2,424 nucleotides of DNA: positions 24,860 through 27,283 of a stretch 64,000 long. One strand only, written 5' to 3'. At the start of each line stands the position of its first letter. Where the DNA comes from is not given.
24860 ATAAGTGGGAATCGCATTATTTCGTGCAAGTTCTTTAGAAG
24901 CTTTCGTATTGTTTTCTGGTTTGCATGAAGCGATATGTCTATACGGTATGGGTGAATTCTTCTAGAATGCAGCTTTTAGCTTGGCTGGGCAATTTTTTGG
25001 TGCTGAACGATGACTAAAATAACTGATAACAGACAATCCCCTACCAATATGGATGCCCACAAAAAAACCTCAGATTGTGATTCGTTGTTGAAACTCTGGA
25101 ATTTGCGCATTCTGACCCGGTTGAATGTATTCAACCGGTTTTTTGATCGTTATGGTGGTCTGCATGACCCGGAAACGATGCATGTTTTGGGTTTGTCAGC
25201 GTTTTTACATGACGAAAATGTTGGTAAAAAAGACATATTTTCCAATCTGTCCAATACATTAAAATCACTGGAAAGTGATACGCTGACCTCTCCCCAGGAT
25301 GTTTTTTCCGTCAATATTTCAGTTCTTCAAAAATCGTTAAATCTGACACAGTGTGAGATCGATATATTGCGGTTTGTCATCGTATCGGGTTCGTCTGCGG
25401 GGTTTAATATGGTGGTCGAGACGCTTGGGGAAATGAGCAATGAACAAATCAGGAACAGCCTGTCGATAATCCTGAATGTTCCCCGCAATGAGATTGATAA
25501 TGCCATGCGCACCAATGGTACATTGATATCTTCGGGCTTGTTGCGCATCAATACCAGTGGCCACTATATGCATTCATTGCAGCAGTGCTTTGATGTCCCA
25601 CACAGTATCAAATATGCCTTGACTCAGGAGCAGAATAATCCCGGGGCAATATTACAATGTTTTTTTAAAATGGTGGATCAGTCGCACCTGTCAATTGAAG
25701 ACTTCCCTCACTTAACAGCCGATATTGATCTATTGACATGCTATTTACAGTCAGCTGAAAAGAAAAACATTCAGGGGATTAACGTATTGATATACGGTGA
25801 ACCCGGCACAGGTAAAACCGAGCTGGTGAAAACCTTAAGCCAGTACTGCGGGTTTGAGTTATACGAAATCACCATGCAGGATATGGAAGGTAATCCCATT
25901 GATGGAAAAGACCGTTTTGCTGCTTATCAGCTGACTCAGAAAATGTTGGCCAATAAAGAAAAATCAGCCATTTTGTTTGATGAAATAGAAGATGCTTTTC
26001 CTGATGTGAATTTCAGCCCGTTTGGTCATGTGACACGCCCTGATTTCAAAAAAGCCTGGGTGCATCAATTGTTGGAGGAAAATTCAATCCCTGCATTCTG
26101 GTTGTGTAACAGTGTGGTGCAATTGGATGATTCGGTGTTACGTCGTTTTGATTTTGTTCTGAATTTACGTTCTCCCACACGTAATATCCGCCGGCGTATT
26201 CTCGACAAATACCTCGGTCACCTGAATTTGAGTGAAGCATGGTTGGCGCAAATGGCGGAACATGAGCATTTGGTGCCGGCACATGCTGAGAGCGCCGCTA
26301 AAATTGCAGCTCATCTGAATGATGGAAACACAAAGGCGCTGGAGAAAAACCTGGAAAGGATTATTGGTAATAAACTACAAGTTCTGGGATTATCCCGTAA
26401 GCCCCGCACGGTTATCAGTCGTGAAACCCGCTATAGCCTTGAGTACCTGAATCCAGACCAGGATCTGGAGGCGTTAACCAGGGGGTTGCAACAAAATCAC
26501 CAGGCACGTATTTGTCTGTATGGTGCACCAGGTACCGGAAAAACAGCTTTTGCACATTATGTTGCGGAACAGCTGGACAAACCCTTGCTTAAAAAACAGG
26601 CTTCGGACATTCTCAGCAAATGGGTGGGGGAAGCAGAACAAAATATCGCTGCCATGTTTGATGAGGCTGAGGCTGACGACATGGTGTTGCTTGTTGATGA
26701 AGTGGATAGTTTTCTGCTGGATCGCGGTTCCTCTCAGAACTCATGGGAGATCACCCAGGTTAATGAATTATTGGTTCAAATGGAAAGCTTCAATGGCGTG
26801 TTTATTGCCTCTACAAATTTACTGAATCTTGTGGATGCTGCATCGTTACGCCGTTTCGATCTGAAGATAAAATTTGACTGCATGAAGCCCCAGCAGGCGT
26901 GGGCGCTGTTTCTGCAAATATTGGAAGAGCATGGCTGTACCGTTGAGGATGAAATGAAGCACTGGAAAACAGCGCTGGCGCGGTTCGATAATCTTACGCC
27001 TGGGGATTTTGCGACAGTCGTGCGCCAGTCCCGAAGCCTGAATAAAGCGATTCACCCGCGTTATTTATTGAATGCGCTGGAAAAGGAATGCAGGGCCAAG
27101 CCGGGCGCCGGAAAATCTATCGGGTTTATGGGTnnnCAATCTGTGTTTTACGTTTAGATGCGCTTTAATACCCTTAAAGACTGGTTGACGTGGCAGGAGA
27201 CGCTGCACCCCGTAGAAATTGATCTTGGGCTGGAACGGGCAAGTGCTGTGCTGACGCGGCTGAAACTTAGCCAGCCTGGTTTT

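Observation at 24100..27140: AT-rich insertion between accD and folC carrying a lone tandem-AAA+ ATPase: a candidate defence or stress islet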

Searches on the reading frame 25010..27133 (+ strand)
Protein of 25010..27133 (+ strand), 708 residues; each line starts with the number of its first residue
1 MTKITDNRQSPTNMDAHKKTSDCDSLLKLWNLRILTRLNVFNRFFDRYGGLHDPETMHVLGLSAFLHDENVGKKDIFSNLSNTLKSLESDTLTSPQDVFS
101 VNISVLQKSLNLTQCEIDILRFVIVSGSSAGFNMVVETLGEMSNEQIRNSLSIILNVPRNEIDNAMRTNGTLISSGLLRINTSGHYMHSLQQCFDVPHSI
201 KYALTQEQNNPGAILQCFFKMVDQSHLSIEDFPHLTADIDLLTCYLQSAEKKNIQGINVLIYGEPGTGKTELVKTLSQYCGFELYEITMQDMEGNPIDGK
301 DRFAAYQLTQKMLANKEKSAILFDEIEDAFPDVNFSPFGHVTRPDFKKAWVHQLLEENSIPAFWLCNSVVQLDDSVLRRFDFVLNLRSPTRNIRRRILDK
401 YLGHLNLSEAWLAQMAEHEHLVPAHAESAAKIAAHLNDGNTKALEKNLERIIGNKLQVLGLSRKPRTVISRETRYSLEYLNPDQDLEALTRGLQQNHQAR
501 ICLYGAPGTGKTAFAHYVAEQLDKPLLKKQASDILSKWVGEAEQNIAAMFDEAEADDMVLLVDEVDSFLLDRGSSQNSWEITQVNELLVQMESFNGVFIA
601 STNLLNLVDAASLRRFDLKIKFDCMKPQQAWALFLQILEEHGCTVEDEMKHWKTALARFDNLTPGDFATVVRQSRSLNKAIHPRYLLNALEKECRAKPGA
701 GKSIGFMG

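Call 3: search_protein_families(library=pfam, proteins=[window:25010-27133:+], max_evalue=0.01)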
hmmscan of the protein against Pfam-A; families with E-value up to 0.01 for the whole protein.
window:25010-27133:+ (708 aa): 40 families (the best 25 are shown)
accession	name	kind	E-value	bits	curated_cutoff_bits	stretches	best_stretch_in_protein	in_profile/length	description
PF00004.35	AAA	-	4.9e-41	140.7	21.2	2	501-623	1-130/131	ATPase family associated with various cellular activities (AAA)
PF07728.20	AAA_5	-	3.5e-10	40.5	22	1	258-333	1-82/139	AAA domain (dynein-related subfamily)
PF13191.12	AAA_16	-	4.2e-10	40.8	32.6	2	237-278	7-46/167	AAA ATPase domain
PF05496.18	RuvB_N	-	1.4e-09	38.4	27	1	497-566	32-94/159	Holliday junction DNA helicase RuvB P-loop domain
PF13521.12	AAA_28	-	8.7e-08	33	27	0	500-551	1-52/164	AAA domain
PF00910.28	RNA_helicase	-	8.7e-08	33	21.5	1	501-536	1-36/105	RNA helicase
PF13401.12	AAA_22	-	1.4e-07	32.3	27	0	497-524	4-31/130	AAA domain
PF13479.12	AAA_24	-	2.3e-07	31.3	27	0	498-525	2-25/195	AAA domain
PF13238.12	AAA_18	-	5.6e-07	30.5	29.4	0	501-566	1-64/128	AAA domain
PF01637.24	ATPase_2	-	2.5e-06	27.9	33.2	0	483-523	5-45/225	ATPase domain predominantly from Archaea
PF20720.3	nSTAND3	-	3.6e-06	27.2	27.2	0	258-280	19-41/155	Novel STAND NTPase 3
PF24883.2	NPHP3_N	-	3.9e-06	27.6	24.8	0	496-524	20-48/164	Nephrocystin 3, N-terminal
PF02367.23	TsaE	-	5.6e-06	26.8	26.6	0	484-523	5-46/128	Threonylcarbamoyl adenosine biosynthesis protein TsaE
PF07724.20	AAA_2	-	8.4e-06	26.4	27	0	257-333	4-91/166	AAA domain (Cdc48 subfamily)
PF13207.12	AAA_17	-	8.7e-06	26.5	27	0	504-558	1-54/136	AAA domain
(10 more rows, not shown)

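Call 4: search_protein_families(library=padloc, proteins=[window:25010-27133:+], max_evalue=0.1)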
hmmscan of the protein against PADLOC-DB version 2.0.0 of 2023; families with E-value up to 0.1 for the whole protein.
window:25010-27133:+ (708 aa): 24 families
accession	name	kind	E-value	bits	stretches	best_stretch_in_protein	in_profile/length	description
PDLC02196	IetA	-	3.1e-41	140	3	496-674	120-297/374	-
PDLC02195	IetA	-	2.5e-36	123.8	3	499-673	138-311/395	-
PDLC04232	IetA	-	5.4e-32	109.5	1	467-660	85-281/330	-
PDLC04231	IetA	-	1.5e-20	72.1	1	497-624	116-246/262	-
PDLC00915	TRIP13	-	6.3e-16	56.6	2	501-629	66-215/302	TRIP13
PDLC00914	TRIP13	-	4.6e-14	50.6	2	497-647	70-240/302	TRIP13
PDLC03838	DolB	-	3.8e-12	44.2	2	247-330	157-242/375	-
PDLC04140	mad8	-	2e-08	32.2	1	258-666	29-283/314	mads_8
PDLC04213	HEC-02A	-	9.4e-06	23.4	1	250-282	18-49/337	-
PDLC05035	PDC-S53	-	2.9e-05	20.3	1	260-280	514-534/900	-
PDLC00268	PtuA1|PtuA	-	0.00068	17.2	0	248-287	17-56/411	AAA ATPase domain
PDLC00274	PtuA1|PtuA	-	0.0015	15.9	0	498-530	34-66/438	AAA ATPase domain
PDLC04791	PDC-S01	-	0.0016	15.2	1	486-566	7-90/395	-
PDLC05079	PDC-S73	-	0.0022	14.8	1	256-288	191-226/752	-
PDLC01515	Csx3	-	0.0028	15.3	0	494-524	2-32/183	"CAS-I,CAS-III; associated"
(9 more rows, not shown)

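Call 5: search_protein_families(library=ncbifam, proteins=[window:25010-27133:+], max_evalue=0.01)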
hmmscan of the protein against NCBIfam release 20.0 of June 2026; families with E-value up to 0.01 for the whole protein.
window:25010-27133:+ (708 aa): 51 families (the best 25 are shown)
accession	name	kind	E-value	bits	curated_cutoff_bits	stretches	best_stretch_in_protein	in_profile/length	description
NF042959.1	IteA_antiphage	equivalog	1.5e-34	119.8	510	2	494-642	121-271/367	anti-phage ATPase IteA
NF041006.2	cell_div_CdvC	equivalog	9.7e-24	84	650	2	501-634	137-282/370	cell division protein CdvC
TIGR01243.1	CDC48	subfamily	9.9e-21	73.7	802.65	1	501-620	490-617/733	CDC48 family AAA ATPase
NF003069.1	PRK03992.1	subfamily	1.2e-20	74.1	500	1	501-623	168-300/379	proteasome-activating nucleotidase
NF047747.1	PrtsmActNtasePan2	equivalog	1.1e-19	70.9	700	2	499-642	186-335/397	proteasome-activating nucleotidase Pan2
TIGR01242.2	TIGR01242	subfamily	4.4e-18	65.4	500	1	501-623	151-283/362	proteasome-activating nucleotidase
NF003229.0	PRK04195.1-5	equivalog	1.5e-17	63.4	280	2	243-328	30-114/413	replication factor C large subunit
NF047748.1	PrtsmActNtasePan1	equivalog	2.1e-16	60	750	1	499-650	183-342/405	proteasome-activating nucleotidase Pan1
TIGR03689.1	pup_AAA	equivalog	3.4e-16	59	504.75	1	501-643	219-383/512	proteasome ATPase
TIGR01241.2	FtsH_fam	equivalog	7e-16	58.1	600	1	501-623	198-330/598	ATP-dependent zinc metalloprotease FtsH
TIGR03922.1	T7SS_EccA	equivalog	1.3e-12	47.1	466.65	1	490-647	303-473/557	type VII secretion AAA-ATPase EccA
NF008004.0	PRK10733.1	equivalog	2.5e-11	42.3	1008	1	501-618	188-315/644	ATP-dependent zinc metalloprotease FtsH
TIGR02928.1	TIGR02928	subfamily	3e-10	39.5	181.3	2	228-278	13-62/366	orc1/cdc6 family replication initiation protein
NF000868.0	PRK00080.1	equivalog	1.2e-09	37.6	282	1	495-566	48-112/330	Holliday junction branch migration DNA helicase RuvB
NF001625.0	PRK00411.1-3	equivalog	3.9e-09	35.7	501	2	229-278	33-81/415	ORC1-type DNA replication protein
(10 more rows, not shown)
